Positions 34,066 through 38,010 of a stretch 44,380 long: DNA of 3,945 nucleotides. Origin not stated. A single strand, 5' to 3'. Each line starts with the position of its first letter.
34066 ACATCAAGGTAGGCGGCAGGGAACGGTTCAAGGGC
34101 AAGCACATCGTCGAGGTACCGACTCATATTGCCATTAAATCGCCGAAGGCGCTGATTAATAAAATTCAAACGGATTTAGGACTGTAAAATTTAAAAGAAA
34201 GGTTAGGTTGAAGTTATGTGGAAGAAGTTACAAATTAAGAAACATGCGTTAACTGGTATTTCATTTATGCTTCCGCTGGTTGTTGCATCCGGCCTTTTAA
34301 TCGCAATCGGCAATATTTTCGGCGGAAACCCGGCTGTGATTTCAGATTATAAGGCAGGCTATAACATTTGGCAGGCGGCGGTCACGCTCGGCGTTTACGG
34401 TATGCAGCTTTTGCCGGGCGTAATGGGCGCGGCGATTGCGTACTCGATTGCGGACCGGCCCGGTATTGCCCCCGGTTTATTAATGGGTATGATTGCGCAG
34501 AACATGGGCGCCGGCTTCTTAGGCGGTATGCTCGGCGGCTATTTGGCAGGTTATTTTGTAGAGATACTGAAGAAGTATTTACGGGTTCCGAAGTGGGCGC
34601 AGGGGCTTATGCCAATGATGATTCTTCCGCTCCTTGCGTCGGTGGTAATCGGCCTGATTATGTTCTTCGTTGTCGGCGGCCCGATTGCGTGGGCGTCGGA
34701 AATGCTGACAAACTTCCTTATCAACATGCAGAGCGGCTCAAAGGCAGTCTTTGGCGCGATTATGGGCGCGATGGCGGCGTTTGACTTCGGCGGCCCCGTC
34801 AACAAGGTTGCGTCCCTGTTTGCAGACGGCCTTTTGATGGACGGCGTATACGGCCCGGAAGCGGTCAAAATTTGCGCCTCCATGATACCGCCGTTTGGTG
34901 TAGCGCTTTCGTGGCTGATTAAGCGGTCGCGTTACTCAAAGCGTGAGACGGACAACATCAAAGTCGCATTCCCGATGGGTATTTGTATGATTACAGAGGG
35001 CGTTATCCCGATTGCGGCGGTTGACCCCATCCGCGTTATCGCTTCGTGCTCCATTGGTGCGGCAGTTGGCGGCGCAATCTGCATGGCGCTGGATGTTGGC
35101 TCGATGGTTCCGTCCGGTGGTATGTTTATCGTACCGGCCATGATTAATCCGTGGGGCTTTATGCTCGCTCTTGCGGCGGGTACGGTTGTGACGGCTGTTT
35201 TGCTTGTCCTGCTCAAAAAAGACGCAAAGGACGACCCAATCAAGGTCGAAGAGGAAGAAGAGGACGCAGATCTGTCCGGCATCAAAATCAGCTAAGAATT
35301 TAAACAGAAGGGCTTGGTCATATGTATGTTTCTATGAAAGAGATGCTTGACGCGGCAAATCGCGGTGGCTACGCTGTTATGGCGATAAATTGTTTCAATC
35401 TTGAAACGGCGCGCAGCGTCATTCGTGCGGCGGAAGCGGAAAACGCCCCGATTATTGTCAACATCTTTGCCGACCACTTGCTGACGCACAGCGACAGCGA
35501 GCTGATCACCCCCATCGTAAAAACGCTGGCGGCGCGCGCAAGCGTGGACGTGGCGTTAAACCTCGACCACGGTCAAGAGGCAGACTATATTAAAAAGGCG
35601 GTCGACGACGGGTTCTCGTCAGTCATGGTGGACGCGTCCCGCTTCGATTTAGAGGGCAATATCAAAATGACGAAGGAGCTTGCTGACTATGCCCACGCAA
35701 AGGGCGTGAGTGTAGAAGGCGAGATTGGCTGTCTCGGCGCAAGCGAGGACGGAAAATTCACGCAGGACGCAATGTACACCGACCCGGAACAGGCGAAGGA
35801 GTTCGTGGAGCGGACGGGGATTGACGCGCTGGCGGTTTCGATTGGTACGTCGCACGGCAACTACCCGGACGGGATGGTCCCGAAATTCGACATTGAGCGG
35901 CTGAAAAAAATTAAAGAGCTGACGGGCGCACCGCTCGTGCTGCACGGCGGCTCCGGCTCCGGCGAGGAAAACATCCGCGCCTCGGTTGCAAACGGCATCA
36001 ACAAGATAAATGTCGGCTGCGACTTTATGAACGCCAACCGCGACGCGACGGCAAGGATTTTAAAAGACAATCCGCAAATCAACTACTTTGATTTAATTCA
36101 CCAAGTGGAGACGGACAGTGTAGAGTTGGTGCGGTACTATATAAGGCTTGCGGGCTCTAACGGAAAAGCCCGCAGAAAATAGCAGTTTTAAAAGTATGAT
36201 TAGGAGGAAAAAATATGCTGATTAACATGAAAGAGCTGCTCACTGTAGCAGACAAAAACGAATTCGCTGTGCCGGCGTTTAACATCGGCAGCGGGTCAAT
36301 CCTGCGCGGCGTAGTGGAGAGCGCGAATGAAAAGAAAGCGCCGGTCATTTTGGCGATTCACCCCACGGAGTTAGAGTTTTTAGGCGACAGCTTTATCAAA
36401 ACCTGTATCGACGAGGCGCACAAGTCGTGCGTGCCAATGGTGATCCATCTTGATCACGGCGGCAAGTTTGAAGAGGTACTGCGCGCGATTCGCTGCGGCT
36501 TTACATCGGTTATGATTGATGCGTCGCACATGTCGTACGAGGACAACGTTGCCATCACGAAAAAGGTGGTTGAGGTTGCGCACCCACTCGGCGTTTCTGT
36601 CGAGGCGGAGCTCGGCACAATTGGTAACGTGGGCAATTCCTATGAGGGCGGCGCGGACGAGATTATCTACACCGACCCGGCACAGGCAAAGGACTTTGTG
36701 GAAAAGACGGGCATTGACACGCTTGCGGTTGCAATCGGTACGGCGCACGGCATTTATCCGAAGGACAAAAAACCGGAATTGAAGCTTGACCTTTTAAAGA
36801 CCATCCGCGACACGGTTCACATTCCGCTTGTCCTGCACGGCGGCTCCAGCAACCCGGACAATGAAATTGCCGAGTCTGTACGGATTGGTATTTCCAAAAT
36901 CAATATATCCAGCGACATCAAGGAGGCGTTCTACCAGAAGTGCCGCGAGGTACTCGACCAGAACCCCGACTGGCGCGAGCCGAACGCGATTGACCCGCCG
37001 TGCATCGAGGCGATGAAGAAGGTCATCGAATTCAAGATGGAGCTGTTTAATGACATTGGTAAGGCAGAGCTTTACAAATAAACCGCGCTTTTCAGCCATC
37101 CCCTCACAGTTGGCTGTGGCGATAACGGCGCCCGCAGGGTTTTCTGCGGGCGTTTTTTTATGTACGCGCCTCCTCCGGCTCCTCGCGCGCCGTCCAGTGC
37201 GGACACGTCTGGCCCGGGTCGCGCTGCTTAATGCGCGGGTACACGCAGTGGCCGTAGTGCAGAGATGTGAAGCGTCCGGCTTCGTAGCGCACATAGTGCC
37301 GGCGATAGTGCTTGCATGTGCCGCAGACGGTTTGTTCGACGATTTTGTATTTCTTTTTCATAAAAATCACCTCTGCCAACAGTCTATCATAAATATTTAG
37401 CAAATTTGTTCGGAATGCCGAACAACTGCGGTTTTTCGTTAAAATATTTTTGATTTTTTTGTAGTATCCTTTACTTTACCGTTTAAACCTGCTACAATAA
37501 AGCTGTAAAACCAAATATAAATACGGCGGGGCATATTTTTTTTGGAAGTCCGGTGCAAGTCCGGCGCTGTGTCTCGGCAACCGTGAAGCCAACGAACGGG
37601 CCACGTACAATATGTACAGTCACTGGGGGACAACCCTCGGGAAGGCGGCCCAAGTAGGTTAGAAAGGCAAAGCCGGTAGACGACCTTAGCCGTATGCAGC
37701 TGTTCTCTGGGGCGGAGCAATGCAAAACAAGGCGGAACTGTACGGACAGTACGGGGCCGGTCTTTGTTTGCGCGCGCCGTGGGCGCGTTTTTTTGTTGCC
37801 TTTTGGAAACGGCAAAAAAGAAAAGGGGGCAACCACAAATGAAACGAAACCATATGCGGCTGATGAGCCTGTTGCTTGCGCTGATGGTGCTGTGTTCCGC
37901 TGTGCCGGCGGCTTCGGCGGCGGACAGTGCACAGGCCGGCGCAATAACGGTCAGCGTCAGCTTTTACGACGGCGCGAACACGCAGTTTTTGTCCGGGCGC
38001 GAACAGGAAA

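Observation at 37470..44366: B12-riboswitch-gated, SLH-anchored 2,175-aa protein with three transcobalamin-like modules: candidate cell-surface corrinoid-capture system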

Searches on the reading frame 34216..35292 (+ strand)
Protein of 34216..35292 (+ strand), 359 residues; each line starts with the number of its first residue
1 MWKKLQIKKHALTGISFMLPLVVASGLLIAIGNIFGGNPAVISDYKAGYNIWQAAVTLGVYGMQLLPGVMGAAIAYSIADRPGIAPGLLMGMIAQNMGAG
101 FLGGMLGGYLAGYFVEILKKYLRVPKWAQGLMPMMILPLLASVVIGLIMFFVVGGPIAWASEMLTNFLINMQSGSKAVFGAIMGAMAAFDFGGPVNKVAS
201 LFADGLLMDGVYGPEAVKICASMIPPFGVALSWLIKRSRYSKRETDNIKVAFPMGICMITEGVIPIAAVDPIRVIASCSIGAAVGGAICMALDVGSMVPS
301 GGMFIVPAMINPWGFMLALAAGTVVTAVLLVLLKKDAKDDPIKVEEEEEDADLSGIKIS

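Call 6: search_protein_families(library=pfam, proteins=[window:34216-35292:+], max_evalue=0.001)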
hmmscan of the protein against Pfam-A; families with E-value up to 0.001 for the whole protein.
window:34216-35292:+ (359 aa): 1 family
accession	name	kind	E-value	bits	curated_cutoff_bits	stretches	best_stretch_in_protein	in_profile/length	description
PF02378.23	PTS_EIIC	-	8.2e-10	38.7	30.7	1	14-214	3-242/319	Phosphotransferase system, EIIC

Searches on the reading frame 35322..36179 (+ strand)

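Call 6: search_protein_families(library=pfam, proteins=[window:35322-36179:+], max_evalue=0.001)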
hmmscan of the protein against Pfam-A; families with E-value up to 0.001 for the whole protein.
window:35322-36179:+ (286 aa): 1 family
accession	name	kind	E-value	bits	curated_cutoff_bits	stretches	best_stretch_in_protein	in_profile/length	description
PF01116.26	F_bP_aldolase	-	1.3e-91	307.5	25.5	1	3-282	1-277/277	Fructose-bisphosphate aldolase class-II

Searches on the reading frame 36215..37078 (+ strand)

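Call 6: search_protein_families(library=pfam, proteins=[window:36215-37078:+], max_evalue=0.001)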
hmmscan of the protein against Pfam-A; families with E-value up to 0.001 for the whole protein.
window:36215-37078:+ (288 aa): 1 family
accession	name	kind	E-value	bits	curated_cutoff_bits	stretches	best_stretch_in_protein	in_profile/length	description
PF01116.26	F_bP_aldolase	-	6.9e-93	311.6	25.5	1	4-283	2-277/277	Fructose-bisphosphate aldolase class-II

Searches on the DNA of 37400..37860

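Call 11: search_rna_families(source=window, start=37400, end=37860, threshold=evalue, max_evalue=1, show_alignments=2)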
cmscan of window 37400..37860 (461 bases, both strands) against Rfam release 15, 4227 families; matches with E-value up to 1: 2.
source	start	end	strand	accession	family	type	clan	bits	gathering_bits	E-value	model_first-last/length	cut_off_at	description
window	37544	37681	+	RF00174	Cobalamin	Cis-reg; riboswitch;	CL00101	43.7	31.5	7.8e-10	47-167/189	no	Cobalamin riboswitch aptamer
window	37786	37822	-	RF03471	mir-745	Gene; miRNA;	-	18.2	62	0.41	1-77/77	no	mir-745 microRNA precursor family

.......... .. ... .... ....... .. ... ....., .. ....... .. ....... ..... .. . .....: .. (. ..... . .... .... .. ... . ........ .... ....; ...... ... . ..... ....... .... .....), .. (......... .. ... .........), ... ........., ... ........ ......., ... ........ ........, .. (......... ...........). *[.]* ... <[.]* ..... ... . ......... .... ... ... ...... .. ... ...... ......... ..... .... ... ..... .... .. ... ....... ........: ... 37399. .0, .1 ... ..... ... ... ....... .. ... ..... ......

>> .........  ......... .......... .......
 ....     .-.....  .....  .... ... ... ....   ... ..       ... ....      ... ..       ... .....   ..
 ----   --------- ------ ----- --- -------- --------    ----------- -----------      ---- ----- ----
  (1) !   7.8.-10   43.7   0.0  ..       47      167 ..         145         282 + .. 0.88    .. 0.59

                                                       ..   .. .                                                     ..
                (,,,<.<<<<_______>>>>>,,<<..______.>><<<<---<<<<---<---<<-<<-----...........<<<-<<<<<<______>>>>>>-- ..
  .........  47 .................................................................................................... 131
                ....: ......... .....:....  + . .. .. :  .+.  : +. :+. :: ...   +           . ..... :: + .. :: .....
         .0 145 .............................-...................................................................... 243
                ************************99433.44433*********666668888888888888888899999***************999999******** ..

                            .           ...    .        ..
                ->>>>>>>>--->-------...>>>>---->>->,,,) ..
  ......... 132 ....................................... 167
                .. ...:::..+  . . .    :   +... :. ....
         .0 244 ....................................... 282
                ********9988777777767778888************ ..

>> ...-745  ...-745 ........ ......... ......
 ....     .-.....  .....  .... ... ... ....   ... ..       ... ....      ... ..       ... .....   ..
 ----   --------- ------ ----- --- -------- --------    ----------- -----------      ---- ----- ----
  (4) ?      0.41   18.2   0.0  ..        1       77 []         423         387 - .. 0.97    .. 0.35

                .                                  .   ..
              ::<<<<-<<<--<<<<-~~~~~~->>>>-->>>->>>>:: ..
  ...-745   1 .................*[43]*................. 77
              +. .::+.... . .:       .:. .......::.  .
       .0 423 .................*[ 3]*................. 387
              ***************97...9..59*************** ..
